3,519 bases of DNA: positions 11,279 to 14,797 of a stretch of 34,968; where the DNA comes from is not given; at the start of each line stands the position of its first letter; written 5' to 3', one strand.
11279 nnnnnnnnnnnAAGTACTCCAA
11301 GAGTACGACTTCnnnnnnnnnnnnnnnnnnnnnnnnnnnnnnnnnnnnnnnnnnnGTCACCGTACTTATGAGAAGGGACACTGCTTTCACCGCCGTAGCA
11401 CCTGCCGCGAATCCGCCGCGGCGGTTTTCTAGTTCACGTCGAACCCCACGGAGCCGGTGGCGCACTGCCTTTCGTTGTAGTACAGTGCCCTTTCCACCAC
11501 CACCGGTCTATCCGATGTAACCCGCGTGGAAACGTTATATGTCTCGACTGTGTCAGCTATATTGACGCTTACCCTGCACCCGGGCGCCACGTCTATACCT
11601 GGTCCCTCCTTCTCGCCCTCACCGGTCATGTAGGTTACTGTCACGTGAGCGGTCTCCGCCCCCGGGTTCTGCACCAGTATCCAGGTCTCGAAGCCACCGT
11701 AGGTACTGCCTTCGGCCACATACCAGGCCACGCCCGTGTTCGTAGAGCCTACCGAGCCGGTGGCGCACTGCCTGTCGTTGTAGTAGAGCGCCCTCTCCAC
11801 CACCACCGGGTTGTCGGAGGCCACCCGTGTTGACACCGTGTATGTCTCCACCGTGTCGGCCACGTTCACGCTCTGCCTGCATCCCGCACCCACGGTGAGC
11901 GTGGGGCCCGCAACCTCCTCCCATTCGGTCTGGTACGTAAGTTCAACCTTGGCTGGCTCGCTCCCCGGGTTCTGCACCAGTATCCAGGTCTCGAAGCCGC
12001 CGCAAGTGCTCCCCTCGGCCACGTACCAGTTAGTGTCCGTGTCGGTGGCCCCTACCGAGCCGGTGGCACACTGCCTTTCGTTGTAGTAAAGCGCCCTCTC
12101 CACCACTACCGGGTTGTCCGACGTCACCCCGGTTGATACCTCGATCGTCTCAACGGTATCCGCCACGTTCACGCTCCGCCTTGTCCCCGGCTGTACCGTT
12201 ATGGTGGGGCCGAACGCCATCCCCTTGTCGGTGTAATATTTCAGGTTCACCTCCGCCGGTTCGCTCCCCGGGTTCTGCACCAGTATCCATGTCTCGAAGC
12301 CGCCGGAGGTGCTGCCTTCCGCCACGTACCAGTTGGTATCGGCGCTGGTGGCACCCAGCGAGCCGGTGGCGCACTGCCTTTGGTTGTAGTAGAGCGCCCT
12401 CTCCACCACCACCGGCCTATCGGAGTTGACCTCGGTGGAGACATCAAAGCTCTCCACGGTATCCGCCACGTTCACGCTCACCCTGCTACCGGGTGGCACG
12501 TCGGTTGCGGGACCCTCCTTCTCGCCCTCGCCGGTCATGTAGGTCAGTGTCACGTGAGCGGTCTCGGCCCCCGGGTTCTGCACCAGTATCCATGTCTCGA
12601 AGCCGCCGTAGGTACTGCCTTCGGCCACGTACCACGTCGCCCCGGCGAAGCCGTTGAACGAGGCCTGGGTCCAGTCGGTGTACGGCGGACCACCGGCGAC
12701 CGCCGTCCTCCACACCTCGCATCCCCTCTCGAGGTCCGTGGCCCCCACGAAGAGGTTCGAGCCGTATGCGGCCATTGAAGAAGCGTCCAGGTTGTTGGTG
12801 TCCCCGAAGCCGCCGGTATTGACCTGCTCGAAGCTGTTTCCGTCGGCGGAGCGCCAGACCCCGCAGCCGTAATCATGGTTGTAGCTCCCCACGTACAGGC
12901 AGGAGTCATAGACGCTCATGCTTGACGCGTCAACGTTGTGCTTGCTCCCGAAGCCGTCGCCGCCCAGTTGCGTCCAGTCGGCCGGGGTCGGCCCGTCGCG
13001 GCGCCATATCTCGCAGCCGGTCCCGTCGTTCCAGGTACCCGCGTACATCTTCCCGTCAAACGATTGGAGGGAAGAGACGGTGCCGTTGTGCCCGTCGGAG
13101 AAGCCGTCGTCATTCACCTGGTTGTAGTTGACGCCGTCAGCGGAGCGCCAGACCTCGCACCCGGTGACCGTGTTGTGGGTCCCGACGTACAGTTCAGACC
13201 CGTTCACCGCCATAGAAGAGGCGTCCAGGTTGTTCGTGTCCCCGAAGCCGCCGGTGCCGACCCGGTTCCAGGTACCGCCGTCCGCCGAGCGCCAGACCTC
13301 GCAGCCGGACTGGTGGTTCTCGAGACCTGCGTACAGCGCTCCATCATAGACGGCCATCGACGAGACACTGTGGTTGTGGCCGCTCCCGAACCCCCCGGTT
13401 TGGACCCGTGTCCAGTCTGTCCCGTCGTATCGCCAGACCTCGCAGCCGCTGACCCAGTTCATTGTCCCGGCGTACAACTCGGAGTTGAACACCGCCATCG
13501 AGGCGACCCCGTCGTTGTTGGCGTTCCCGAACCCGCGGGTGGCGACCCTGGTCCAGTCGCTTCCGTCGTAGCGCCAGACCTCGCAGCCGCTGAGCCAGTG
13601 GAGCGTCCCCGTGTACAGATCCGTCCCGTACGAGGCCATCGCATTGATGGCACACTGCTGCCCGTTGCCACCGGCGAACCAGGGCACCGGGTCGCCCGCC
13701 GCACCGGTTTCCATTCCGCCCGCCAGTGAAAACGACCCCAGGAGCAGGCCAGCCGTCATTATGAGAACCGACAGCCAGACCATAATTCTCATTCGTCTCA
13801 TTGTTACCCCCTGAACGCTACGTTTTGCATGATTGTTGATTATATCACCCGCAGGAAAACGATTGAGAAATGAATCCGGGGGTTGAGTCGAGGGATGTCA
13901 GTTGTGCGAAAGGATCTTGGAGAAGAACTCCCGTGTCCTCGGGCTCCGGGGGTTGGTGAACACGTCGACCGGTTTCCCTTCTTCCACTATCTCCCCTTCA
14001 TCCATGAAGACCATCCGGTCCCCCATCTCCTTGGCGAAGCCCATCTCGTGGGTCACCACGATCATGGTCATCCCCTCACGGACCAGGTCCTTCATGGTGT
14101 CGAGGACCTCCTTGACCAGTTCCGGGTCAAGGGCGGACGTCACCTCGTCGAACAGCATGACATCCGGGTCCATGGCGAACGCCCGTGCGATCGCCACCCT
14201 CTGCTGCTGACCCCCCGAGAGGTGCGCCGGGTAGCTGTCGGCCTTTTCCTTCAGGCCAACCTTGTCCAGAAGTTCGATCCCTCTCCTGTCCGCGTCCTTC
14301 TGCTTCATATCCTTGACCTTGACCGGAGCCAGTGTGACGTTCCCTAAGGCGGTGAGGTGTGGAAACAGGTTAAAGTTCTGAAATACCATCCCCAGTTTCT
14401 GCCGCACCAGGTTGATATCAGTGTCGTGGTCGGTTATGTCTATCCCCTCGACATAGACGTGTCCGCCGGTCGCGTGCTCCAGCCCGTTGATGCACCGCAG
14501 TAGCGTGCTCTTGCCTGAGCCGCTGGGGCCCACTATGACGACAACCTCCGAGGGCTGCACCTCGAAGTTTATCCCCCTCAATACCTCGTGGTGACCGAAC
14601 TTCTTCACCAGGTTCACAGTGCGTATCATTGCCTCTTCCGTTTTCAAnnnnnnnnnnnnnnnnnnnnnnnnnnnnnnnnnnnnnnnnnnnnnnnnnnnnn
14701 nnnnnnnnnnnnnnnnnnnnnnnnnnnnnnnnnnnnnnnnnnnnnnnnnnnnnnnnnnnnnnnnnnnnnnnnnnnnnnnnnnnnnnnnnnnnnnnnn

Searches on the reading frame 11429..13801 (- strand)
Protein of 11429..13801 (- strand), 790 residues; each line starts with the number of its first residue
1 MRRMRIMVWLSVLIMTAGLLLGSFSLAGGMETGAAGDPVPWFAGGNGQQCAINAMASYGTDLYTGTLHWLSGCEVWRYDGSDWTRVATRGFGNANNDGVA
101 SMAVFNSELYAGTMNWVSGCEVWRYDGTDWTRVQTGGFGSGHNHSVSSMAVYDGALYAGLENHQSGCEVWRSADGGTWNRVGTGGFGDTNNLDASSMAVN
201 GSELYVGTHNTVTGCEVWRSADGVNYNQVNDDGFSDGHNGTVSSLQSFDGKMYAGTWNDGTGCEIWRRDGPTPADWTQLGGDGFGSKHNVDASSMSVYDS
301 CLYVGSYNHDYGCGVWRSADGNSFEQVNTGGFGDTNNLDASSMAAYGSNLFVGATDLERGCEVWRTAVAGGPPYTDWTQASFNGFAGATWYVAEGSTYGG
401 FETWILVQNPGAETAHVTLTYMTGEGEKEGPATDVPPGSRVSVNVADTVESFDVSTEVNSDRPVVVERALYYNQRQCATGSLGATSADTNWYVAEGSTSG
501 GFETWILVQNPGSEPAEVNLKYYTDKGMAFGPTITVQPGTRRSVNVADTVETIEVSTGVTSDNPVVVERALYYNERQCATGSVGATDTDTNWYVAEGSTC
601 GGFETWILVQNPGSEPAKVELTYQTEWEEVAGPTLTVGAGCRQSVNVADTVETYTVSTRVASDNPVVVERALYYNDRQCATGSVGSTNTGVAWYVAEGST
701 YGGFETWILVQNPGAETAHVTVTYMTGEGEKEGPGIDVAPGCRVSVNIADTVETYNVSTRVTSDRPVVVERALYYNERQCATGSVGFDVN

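Call 7: search_protein_families(library=pfam, proteins=[window:11429-13801:-], max_evalue=0.01)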
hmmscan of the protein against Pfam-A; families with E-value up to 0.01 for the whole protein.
window:11429-13801:- (790 aa): 3 families
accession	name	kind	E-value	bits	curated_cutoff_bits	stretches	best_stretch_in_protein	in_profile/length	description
PF18986.5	DUF5719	-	1.1e-13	51.5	26.2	1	486-551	48-116/319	Family of unknown function (DUF5719)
PF24053.1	DUF7356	-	3.6e-06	27.3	27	0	502-549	35-81/105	Domain of unknown function (DUF7356)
PF18974.5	DUF5710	-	5.7e-06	26.4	26.5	0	488-506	25-43/44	Domain of unknown function (DUF5710)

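Call 8: search_protein_families(library=ncbifam, proteins=[window:11429-13801:-], max_evalue=0.01)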
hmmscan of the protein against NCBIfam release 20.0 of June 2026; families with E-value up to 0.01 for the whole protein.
window:11429-13801:- (790 aa): 1 family
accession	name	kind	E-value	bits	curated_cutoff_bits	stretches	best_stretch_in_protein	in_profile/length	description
TIGR04423.1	casT3_TIGR04423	equivalog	0.00071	19.8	40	0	544-579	15-49/124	TIGR04423 family type III CRISPR-associated protein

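Call 58: find_encoding_contigs(protein=window:11429-13801:-, flank=3000, max_places=3)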
Protein window:11429-13801:- (790 aa): 7 contigs read that carry it; 1 place shown.
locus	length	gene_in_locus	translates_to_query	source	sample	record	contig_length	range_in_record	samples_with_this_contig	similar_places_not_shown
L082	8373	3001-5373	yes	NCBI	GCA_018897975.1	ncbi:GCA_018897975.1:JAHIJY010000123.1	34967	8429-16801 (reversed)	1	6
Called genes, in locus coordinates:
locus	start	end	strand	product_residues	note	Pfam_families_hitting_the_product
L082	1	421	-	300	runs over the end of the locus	PF00892:EamA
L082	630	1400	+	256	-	PF00497:SBP_bac_3, PF10613:Lig_chan-Glu_bd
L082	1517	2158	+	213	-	PF00528:BPD_transp_1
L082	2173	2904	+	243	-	PF02463:SMC_N, PF13476:AAA_23 (weak), PF00005:ABC_tran, PF01637:ATPase_2 (faint), PF13304:AAA_21 (weak)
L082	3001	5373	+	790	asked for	PF18974:DUF5710 (faint), PF24053:DUF7356 (faint), PF18986:DUF5719 (weak)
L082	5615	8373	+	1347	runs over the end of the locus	PF00149:Metallophos, PF18986:DUF5719 (faint), PF01833:TIG, PF07100:ASRT (faint)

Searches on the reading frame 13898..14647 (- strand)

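Call 31: search_protein_families(library=pfam, proteins=[window:13898-14647:-], max_evalue=0.001)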
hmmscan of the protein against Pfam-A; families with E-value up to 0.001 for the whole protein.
window:13898-14647:- (249 aa): 11 families
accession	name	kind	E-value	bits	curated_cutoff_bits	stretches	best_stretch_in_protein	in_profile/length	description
PF00005.33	ABC_tran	-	8.3e-38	130.5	25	1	23-171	1-137/137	ABC transporter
PF13304.12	AAA_21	-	1.2e-12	48.9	27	2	140-202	235-300/304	AAA domain, putative AbiEii toxin, Type IV TA system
PF02463.25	SMC_N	-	4.3e-11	43.1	40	1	34-213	25-209/220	RecF/RecN/SMC N terminal domain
PF13476.12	AAA_23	-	1.2e-05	26.5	27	1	16-54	6-40/201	AAA domain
PF01637.24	ATPase_2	-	2.5e-05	24.6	33.2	1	29-74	16-62/225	ATPase domain predominantly from Archaea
PF13191.12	AAA_16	-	4.6e-05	24.4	32.6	1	31-74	23-63/167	AAA ATPase domain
PF13555.12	AAA_29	-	5.8e-05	23.2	27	1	27-50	16-39/61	P-loop containing region of AAA domain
PF13401.12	AAA_22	-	0.0001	23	27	1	35-197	7-120/130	AAA domain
PF09818.15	ABC_ATPase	-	0.00014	21.4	23.2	0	32-93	78-136/283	P-loop domain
PF02456.21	Adeno_IVa2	-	0.00073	18.9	21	0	10-52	64-106/370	Adenovirus IVa2 protein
PF20703.3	nSTAND1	-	0.00086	19.5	27.1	0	17-52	17-52/379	Novel STAND NTPase 1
